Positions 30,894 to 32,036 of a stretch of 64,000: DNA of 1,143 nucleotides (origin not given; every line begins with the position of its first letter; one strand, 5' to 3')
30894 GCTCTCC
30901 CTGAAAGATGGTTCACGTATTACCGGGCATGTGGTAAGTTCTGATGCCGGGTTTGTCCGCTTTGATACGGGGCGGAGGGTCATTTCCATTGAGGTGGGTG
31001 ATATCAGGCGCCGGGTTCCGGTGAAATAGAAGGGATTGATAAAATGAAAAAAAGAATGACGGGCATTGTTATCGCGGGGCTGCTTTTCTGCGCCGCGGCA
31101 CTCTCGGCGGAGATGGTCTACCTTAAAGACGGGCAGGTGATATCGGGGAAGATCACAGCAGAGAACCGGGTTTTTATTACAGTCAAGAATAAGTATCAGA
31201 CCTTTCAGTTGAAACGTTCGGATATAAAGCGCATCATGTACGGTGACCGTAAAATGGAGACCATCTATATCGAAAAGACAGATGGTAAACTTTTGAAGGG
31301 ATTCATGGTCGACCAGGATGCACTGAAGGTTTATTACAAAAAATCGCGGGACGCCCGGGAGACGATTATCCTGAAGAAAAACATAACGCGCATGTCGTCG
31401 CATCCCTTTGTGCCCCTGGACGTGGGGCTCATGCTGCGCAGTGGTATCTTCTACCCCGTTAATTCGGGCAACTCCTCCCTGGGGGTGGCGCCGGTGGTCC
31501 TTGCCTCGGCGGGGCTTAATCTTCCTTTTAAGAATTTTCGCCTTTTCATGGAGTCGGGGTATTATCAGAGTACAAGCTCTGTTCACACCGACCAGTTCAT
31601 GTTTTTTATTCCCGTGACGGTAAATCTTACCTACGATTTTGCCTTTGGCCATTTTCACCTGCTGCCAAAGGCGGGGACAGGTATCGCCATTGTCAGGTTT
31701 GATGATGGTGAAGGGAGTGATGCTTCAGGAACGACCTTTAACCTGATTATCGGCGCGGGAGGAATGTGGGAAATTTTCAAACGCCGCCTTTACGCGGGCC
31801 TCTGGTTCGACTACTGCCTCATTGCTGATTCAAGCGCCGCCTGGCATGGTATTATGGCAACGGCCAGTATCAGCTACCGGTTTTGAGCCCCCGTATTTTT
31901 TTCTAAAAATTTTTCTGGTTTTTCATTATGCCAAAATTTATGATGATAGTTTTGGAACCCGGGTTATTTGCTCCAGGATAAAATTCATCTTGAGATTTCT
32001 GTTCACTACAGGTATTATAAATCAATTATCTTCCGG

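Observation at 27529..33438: Surface signalling cluster: giant beta-helix-like lipoprotein, FecR-domain protein, beta-barrel protein, membrane class III cyclase, with G7 tracts in coding sequence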

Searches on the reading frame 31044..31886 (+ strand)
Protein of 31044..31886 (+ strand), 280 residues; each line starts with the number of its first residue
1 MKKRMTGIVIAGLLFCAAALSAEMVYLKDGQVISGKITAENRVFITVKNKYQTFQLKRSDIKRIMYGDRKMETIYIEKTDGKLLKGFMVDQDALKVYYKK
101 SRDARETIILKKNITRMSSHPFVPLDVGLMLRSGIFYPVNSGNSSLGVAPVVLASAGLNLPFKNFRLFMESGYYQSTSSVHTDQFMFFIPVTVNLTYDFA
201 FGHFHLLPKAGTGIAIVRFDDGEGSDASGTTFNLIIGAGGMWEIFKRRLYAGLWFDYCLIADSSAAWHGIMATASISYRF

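Call 5: search_protein_families(library=pfam, proteins=[window:31044-31886:+], max_evalue=0.01)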
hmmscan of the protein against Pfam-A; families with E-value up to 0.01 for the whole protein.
window:31044-31886:+ (280 aa): 0 families

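Call 7: search_protein_families(library=ncbifam, proteins=[window:31044-31886:+], max_evalue=0.1)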
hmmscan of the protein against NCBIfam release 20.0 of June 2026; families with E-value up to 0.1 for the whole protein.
window:31044-31886:+ (280 aa): 9 families
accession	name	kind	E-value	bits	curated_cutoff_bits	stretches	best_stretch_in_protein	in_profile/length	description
NF047433.1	Lepto_7_Nterm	domain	1e-09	38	43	1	12-68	5-62/63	LA_0442/LA_0875 N-terminal domain-containing protein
NF047503.1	LB_137_fam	subfamily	4.2e-08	32.8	200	1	13-143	4-134/288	LB_137 family protein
NF047432.1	LA_3334_fam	equivalog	8.8e-05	22.2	200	1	21-96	3-82/280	LA_3334 family protein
NF047624.1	LIC_13076_fam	equivalog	0.00011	22.2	110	1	23-66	167-214/214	LIC_13076 family protein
TIGR02603.1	CxxCH_TIGR02603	domain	0.00041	20.4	68.15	0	21-65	59-104/134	putative heme-binding domain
NF047328.1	OMP_TP0733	subfamily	0.0015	18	130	1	182-223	102-143/202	TP0733 family outer membrane beta-barrel protein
NF041881.1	PTPDL_fam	equivalog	0.0083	15.3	200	1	13-63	3-58/339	PTPDL family protein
NF047528.1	LIMLP_03685_anti-sigma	equivalog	0.058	12.6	200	1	25-64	307-346/347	LIMLP_03685 family anti-sigma factor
TIGR04219.1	OMP_w_GlyGly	subfamily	0.067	12.4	105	0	122-183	114-181/234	TIGR04219 family outer membrane beta-barrel protein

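Call 28: search_protein_families(library=pfam, proteins=[window:31044-31886:+], max_evalue=10)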
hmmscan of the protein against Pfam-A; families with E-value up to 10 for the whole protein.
window:31044-31886:+ (280 aa): 1 family
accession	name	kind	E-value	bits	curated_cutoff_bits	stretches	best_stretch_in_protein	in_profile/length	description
PF09411.16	PagL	-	0.022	15.3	23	1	183-252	40-108/136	Lipid A 3-O-deacylase (PagL)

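Call 39: search_protein_representatives(protein=window:31044-31886:+)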
Query: 280 residues. Proteins with E-value up to 0.001 (for the whole library): 318; up to 1e-10: 53; up to 1e-30: 33. The best 150 are listed.
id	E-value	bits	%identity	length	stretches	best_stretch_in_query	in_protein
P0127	1.7e-64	234.5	95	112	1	169-280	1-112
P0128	1.1e-61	225.3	41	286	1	13-280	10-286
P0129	1.3e-59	218.5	44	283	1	7-280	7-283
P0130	9.3e-56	205.8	41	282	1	6-280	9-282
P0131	3.0e-55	204.2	40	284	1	13-280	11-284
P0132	8.2e-55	202.7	40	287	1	12-279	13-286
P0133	5.1e-54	200.1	41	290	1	20-279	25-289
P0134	2.3e-53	198.0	37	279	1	14-280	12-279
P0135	9.2e-53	196.0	39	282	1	10-280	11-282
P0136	1.1e-52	195.8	39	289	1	3-280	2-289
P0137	3.8e-51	190.7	37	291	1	10-279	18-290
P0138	1.7e-48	182.0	34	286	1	13-280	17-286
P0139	3.5e-48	181.0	38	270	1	16-278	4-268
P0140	3.2e-45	171.3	36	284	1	8-280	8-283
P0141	3.9e-44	167.7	36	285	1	7-271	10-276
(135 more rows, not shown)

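Call 44: find_related_loci(query=A3, collection=genome_contigs, flank=10000)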
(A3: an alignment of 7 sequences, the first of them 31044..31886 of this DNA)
Query A3 (280 aa) in genome_contigs; peptide patterns used: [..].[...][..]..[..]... (x = any residue, [..] = any of these).
24 stretches matched a pattern; 8 encode a relative of the query (tblastn E <= 1e-3); 8 distinct loci.
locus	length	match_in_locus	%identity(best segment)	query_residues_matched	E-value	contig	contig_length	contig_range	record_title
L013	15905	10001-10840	68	1-280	3e-134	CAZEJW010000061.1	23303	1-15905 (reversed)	MAG TPA_asm: uncultured Leptospirales bacterium isolate binchicken_co42_224 genome assembly, contig: NODE_2584_length_23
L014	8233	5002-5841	44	8-280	2e-71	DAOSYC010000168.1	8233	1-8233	MAG TPA_asm: Spirochaetota bacterium isolate AMR_MDS_2095 NODE_5602_length_8233_cov_7.551724, whole genome shotgun seque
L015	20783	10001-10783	39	22-280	2e-62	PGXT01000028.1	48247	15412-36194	MAG: Spirochaetae bacterium HGW-Spirochaetae-5 bjp_ig2069_scaffold_1046, whole genome shotgun sequence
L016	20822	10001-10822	39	13-280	2e-60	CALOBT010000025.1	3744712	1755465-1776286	MAG: uncultured Spirochaetota bacterium isolate LOGT_bin.0113 genome assembly, contig: contig_20799, whole genome shotgu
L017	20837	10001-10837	36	4-280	2e-52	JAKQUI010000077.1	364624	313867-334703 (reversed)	MAG: Spirochaetota bacterium isolate USST_maxbin.066 k141_1560794, whole genome shotgun sequence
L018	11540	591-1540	45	7-280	7e-27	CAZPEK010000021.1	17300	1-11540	MAG TPA_asm: uncultured Leptospirales bacterium isolate binchicken_co42_271 genome assembly, contig: NODE_4484_length_17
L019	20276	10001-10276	45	13-104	5e-23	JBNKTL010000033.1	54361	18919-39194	MAG: Spirochaetota bacterium isolate A2.bin.24.permissive NODE_33_length_54361_cov_6.576726, whole genome shotgun sequen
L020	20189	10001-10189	37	1-65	5e-6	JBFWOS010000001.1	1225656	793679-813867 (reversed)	MAG: Candidatus Omnitrophota bacterium isolate CA_2019_TPBF_141 NODE_21_length_1225656_cov_49.572922_TPBF, whole genome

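Call 48: search_protein_families(library=pfam, proteins=[L014:3252-3800:+, L014:3797-4987:+, L014:5920-8232:+, L016:10875-13802:+, L017:10990-15165:+, L018:1595-4309:+, L015:10843-11586:+, L019:6486-6926:+, L019:6919-7377:+, L019:7542-8429:+], max_evalue=0.01)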
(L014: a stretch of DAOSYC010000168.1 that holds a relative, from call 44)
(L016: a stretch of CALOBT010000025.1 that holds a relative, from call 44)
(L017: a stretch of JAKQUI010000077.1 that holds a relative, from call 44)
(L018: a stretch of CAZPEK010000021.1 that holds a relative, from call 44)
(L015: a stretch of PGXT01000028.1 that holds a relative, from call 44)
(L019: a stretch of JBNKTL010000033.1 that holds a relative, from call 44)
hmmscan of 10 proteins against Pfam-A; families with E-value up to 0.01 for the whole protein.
L014:3252-3800:+ (182 aa): 5 families
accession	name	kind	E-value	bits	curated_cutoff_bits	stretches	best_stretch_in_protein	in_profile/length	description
PF04542.20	Sigma70_r2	-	6e-11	42.4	24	1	22-84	2-69/71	Sigma-70 region 2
PF08281.18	Sigma70_r4_2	-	2.7e-07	30.6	25.7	1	127-166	15-54/54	Sigma-70, region 4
PF04545.22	Sigma70_r4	-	0.0012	18.7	24.1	1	127-166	9-48/50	Sigma-70, region 4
PF07638.17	Sigma70_ECF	-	0.0026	18.1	21.1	1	77-159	92-172/185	ECF sigma factor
PF13518.12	HTH_28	-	0.0069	16.9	25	0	138-159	12-32/52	Helix-turn-helix domain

L014:3797-4987:+ (396 aa): 1 family
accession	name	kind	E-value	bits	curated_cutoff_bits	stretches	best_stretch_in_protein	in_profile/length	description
PF04773.18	FecR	-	1.6e-11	45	24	1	151-245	3-97/97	FecR protein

L014:5920-8232:+ (771 aa): 20 families
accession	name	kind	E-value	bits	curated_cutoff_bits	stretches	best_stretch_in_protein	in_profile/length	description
PF22352.2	K319L-like_PKD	-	2.1e-31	108.2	27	3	481-549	14-84/84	K319L-like, PKD domain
PF19077.6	Big_13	-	2.8e-21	76.4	27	2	515-550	65-101/102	Bacterial Ig-like domain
PF17957.7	Big_7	-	9e-13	49.1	24.1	1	727-768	1-43/70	Bacterial Ig domain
PF00801.26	PKD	-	1.1e-11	45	23.5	2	649-715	11-74/80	PKD domain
PF18911.6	PKD_4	-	9.7e-11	42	27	2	641-719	4-82/85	PKD domain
PF12245.14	Big_3_2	-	4.2e-09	37.1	23.3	0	493-550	62-121/122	Bacterial Ig-like domain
PF13750.12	Big_3_3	-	6.9e-07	29.5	27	0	696-743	13-65/157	Bacterial Ig-like domain (group 3)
PF13754.12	Big_3_4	-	1e-06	29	27.3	0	339-375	26-62/106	Domain of unknown function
PF20164.4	GspA_SrpA_N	-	1.8e-06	28.8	27.4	0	515-551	74-113/117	GspA/SrpA SigLec-like domain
PF07495.19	Y_Y_Y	-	1.9e-06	28.1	26.6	0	519-548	32-61/65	Y_Y_Y domain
PF15418.12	DUF4625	-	2.8e-06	28.1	27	0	523-548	104-129/131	Domain of unknown function (DUF4625)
PF18981.6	InlK_D3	-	2e-05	25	25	0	222-269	21-66/75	Internalin K domain (D3/D4)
PF13895.12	Ig_2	-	3.3e-05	24.5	27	0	648-720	10-77/79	Immunoglobulin domain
PF17963.7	Big_9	-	3.4e-05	25.1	23.6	1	67-160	1-87/89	Bacterial Ig domain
PF05345.18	He_PIG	-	4.8e-05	24.1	24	0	648-721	12-94/96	Putative Ig domain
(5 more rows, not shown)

L016:10875-13802:+ (975 aa): 3 families
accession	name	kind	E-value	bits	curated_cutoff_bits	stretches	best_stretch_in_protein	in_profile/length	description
PF08309.17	LVIVD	-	4.5e-06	26.4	20.2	1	908-940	5-37/42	LVIVD repeat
PF16389.11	DUF4998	-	0.00047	20.2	29.1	1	455-600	23-166/199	Domain of unknown function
PF00041.27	fn3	-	0.0082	16.8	25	0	555-618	3-54/84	Fibronectin type III domain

L017:10990-15165:+ (1391 aa): 6 families
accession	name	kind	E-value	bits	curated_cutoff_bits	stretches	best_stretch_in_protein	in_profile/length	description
PF17957.7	Big_7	-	1.5e-85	282.3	24.1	6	441-505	5-70/70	Bacterial Ig domain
PF19077.6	Big_13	-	1.2e-15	58.2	27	3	741-807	37-102/102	Bacterial Ig-like domain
PF13750.12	Big_3_3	-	2e-10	41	27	0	766-815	3-51/157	Bacterial Ig-like domain (group 3)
PF16355.11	DUF4982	-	1.3e-06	28.7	23.9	0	930-983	10-61/61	Domain of unknown function (DUF4982)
PF06739.17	SBBP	-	1.9e-06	28.2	20.5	2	1063-1091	8-36/38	Beta-propeller repeat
PF12245.14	Big_3_2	-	6.9e-05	23.5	23.3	0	778-807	90-122/122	Bacterial Ig-like domain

L018:1595-4309:+ (904 aa): 0 families

L015:10843-11586:+ (247 aa): 1 family
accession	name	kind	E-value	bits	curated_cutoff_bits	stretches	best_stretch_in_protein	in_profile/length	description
PF23623.1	GBD_IRG7_N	-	0.00053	20.5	27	0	31-78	33-82/95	IRG7 N-terminal galactose binding domain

L019:6486-6926:+ (146 aa): 2 families
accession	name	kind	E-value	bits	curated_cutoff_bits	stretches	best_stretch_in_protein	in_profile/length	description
PF00072.30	Response_reg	-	1.9e-22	79.9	30.2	1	31-141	1-110/111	Response regulator receiver domain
PF02310.24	B12-binding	-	0.00073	19.8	32.1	1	39-96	15-74/121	B12 binding domain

L019:6919-7377:+ (152 aa): 0 families

L019:7542-8429:+ (295 aa): 1 family
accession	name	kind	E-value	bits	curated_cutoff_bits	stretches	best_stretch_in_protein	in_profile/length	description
PF04773.18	FecR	-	1.9e-13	51.1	24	1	62-160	3-96/97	FecR protein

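Call 53: find_related_loci(query=A3, collection=metagenome_contigs, flank=10000)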
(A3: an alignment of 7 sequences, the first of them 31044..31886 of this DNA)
Query A3 (280 aa) in metagenome_contigs; peptide patterns used: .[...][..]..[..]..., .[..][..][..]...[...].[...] (x = any residue, [..] = any of these).
303 stretches matched a pattern; 13 encode a relative of the query (tblastn E <= 1e-3); 13 distinct loci.
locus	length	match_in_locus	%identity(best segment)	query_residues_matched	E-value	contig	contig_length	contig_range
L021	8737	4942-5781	44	8-280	1e-71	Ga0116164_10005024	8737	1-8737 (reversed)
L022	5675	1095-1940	39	9-280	3e-63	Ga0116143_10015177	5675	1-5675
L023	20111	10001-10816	38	10-280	1e-58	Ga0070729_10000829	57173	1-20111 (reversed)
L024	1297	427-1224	37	21-280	5e-57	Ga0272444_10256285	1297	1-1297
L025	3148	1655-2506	34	1-280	5e-53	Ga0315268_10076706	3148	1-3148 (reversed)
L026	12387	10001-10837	36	4-280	1e-52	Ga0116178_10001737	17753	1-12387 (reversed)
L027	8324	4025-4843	32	9-280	7e-47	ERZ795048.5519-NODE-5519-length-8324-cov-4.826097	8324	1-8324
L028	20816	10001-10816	38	10-280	1e-58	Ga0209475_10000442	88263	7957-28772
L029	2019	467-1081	38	86-280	2e-41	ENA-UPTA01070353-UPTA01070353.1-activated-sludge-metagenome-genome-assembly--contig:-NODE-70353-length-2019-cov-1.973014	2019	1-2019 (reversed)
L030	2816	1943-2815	30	8-264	2e-39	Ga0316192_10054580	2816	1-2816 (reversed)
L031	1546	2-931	28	19-280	9e-32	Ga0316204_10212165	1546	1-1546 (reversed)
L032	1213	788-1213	37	19-160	3e-30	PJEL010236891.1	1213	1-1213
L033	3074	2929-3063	44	8-52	6e-7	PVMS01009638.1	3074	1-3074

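Call 61: predict_structure(alignment_id=A2)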
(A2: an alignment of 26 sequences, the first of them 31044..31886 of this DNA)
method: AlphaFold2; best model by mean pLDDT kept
length: 280 residues; sequences in the alignment: 26
mean_pLDDT: 90.8   pTM: 0.66
mean pLDDT of the five models: 90.8, 89.3, 89.2, 87.9, 87.8
residues with pLDDT >= 90: 195; 70-90: 70; 50-70: 15; < 50: 0
segments of 3 or more residues with pLDDT < 50: none
pLDDT, mean of each block of 10 residues (from residue 1): 76 66 80 88 92 94 69 90 91 91 93 94 90 97 91 97 92 96 95 98 97 97 93 98 96 97 88 97
secondary structure, 60 per line:
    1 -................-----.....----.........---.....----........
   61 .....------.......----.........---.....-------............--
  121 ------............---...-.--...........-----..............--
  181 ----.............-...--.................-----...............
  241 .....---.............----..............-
elements in order: H2-17 E23-27 E32-40 E44-48 E53-57 E61-65 E72-78 E83-91 E95-99 E107-110 E114-118 E127-138 E149-159 E165-178 E185-197 E199-201 E204-220 E226-245 E249-261 E266-279

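Call 64: fold_search(model_id=the predicted structure, library=pdb)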
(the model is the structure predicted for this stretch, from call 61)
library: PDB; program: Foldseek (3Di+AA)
matches with E <= 10: 1122; with E <= 0.001: 16
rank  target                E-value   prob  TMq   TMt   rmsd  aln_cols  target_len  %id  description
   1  1p4t                  4.4e-06  1.00  0.43  0.74   3.8       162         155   14  Crystal structure of Neisserial surface protein A (NspA) (released 2003-07-22)
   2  9fzd_A                2.6e-05  1.00  0.39  0.58   5.0       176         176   13  Structure of OmpA-long in complex with nanobody Nb39 (released 2024-07-17)
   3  9a2m_MODEL_1_A        3.9e-05  1.00  0.46  0.38   3.6       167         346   12  Model of E. coli OmpA by in-cell photo-crosslinking MS and deep learning (released 2023-02-24)
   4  9fzc_A                4.3e-05  1.00  0.44  0.69   4.2       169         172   13  Structure of OmpA-short in complex with nanobody Nb01 (released 2024-07-17)
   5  9nh2_A                5.2e-05  1.00  0.41  0.50   7.1       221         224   12  In situ cryo-EM structure of porin III of the Legionella Dot/Icm T4SS machine (released 2025-09-17)
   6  4rlc                  1.2e-04  1.00  0.38  0.73   3.9       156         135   16  Crystal structure of the N-terminal beta-barrel domain of Pseudomonas aeruginosa OprF (released 2015-04-22)
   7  2n2l_MODEL_1_A        1.6e-04  1.00  0.37  0.59   5.6       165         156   13  NMR structure of yersinia pestis ail (attachment invasion locus) in decylphosphocholine micelles calculated wi (released 2015-07-22)
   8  3qra                  2.7e-04  1.00  0.38  0.61   4.7       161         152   12  The crystal structure of Ail, the attachment invasion locus protein of Yersinia pestis (released 2011-11-23)
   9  4aui_A                2.9e-04  1.00  0.25  0.23  29.2       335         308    9  STRUCTURE AND FUNCTION OF THE PORB PORIN FROM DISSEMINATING N. GONORRHOEAE (released 2012-10-10)
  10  2f1t_A                4.9e-04  1.00  0.41  0.60   6.0       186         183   14  Outer membrane protein OmpW (released 2006-01-24)
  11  2x56                  4.9e-04  1.00  0.32  0.33   9.5       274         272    9  Yersinia Pestis Plasminogen Activator Pla (Native) (released 2010-07-28)
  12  3wi4                  5.3e-04  0.98  0.21  0.20  30.3       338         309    8  Crystal structure of wild-type PorB from Neisseria meningitidis serogroup B (released 2014-01-01)
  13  8qxp                  5.6e-04  1.00  0.42  0.63   5.8       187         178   11  Crystal structure of the outer membrane porin OmpW from Klebsiella pneumoniae (released 2024-01-24)
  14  1bxw                  5.9e-04  1.00  0.43  0.66   4.3       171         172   12  OUTER MEMBRANE PROTEIN A (OMPA) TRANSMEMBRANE DOMAIN (released 1998-10-14)
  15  1k24                  6.5e-04  1.00  0.31  0.34  12.0       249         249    8  Crystal Structure of the OpcA Outer Membrane Adhesin/Invasin from Neisseria meningitidis (released 2002-03-27)
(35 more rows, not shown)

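Call 77: search_protein_families(library=pfam, proteins=[L023:8327-8842:-, L023:7439-8182:-, L023:11857-13296:+, L023:13435-14136:+, L015:7858-8475:-, L015:12567-13118:+, L015:13292-16606:+, L017:7797-8852:+, L017:4996-6768:+, L017:15426-16058:+], max_evalue=0.001)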
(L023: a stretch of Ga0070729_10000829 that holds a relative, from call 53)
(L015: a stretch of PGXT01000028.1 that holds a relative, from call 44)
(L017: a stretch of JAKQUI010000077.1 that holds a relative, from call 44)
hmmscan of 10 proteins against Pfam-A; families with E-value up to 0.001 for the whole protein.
L023:8327-8842:- (171 aa): 0 families

L023:7439-8182:- (247 aa): 2 families
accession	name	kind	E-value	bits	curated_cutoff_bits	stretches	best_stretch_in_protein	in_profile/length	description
PF02146.23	SIR2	-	1.1e-51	175.8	24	1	23-196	1-180/180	Sir2 family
PF00205.28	TPP_enzyme_M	-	0.00097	19.3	30.4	0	175-240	71-136/137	Thiamine pyrophosphate enzyme, central domain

L023:11857-13296:+ (479 aa): 2 families
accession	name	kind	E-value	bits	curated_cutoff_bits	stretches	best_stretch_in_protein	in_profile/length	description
PF00749.27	tRNA-synt_1c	-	2.2e-102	342.7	23.4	1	2-318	3-314/314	tRNA synthetases class I (E and Q), catalytic domain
PF19269.4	Anticodon_2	-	1.3e-15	58.5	23.6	1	332-472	2-138/141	Anticodon binding domain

L023:13435-14136:+ (233 aa): 1 family
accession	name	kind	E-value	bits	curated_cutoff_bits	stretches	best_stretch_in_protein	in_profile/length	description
PF20966.2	MASE6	-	1.3e-06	29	27.4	1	11-129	9-130/170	MASE6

L015:7858-8475:- (205 aa): 0 families

L015:12567-13118:+ (183 aa): 5 families
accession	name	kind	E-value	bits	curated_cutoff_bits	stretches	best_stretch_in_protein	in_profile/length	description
PF13489.12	Methyltransf_23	-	6.8e-12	45.9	27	1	38-172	20-128/164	Methyltransferase domain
PF13847.12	Methyltransf_31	-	5.2e-10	39.6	27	1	40-171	3-120/145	Methyltransferase domain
PF13649.12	Methyltransf_25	-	1.6e-09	38.7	27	1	77-156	15-97/97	Methyltransferase domain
PF08241.18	Methyltransf_11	-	2.9e-08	34.7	21.2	1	72-160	9-95/95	Methyltransferase domain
PF08242.18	Methyltransf_12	-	1.2e-07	32.8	30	1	45-158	1-98/98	Methyltransferase domain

L015:13292-16606:+ (1104 aa): 0 families

L017:7797-8852:+ (351 aa): 1 family
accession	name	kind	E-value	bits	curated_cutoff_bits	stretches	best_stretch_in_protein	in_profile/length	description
PF04879.21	Molybdop_Fe4S4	-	0.00096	19.5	22.7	1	18-50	5-37/55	Molybdopterin oxidoreductase Fe4S4 domain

L017:4996-6768:+ (590 aa): 0 families

L017:15426-16058:+ (210 aa): 0 families

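Call 82: search_protein_families(library=phrogs, proteins=[window:31044-31886:+], max_evalue=1)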
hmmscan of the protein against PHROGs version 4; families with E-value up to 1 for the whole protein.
window:31044-31886:+ (280 aa): 2 families
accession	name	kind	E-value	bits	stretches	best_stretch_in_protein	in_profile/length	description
phrog_10493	-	unknown function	4.8e-06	27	1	5-98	7-104/296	-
phrog_38336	-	unknown function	0.28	12.4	1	36-91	25-81/97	-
